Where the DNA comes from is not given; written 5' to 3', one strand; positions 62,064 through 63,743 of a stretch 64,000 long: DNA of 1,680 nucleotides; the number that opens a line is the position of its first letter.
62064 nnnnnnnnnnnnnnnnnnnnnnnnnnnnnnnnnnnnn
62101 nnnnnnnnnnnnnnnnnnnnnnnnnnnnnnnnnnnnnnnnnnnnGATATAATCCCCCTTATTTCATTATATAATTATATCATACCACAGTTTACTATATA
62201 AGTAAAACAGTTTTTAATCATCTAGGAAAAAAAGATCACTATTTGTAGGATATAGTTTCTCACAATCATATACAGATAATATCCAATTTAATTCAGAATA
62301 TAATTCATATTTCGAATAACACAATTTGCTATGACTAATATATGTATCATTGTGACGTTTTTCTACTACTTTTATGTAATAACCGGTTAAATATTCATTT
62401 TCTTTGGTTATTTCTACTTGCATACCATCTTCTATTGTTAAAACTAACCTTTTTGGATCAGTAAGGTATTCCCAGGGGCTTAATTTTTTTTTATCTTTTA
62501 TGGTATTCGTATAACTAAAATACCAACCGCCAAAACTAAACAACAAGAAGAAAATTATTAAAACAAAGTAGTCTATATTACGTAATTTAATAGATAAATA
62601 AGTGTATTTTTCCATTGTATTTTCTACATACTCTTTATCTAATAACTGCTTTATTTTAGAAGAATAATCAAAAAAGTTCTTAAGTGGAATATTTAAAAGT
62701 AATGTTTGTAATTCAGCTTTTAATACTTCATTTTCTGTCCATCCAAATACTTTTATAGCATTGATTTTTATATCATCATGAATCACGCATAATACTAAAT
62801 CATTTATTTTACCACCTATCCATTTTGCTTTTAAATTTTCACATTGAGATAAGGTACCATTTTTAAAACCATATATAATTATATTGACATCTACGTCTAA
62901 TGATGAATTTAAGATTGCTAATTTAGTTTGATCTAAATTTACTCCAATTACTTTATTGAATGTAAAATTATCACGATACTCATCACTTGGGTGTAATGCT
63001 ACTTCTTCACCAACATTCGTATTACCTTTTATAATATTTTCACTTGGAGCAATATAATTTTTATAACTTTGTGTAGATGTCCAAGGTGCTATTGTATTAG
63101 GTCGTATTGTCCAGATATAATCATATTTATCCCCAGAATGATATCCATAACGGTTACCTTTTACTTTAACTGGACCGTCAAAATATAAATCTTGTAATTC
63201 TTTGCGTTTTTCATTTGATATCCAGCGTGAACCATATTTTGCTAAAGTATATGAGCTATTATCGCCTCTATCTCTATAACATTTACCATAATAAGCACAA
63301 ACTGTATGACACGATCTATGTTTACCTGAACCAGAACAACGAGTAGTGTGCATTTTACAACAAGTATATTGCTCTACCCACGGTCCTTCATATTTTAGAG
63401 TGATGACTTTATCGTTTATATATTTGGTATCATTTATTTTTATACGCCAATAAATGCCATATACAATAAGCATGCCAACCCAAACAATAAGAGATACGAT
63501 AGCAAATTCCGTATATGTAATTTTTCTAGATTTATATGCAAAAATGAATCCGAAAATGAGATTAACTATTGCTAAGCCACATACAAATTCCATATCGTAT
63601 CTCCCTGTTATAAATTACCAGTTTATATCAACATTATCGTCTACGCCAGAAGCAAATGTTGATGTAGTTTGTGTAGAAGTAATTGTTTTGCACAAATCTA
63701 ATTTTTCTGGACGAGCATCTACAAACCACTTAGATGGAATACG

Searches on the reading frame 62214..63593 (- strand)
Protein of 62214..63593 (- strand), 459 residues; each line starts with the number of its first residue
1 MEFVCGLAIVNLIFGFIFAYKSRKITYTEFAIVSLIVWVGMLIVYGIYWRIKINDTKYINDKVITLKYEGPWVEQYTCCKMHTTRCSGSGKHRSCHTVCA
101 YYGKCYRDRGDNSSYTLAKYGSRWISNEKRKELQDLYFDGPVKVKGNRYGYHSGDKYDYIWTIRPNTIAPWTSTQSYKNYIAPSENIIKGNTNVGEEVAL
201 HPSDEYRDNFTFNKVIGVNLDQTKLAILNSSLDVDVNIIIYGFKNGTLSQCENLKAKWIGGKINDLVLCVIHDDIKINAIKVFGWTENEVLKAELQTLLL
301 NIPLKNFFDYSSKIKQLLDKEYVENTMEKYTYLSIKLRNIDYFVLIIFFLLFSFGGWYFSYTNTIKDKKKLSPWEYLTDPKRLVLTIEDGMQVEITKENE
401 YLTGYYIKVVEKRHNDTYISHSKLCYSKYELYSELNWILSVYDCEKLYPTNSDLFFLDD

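Call 94: search_protein_families(library=phrogs, proteins=[window:62214-63593:-], max_evalue=0.00001)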
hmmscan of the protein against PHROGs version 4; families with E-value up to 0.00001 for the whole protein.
window:62214-63593:- (459 aa): 1 family
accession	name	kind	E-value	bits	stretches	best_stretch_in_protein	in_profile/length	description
phrog_2087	-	unknown function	1.3e-27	97.6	1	8-364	9-356/360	-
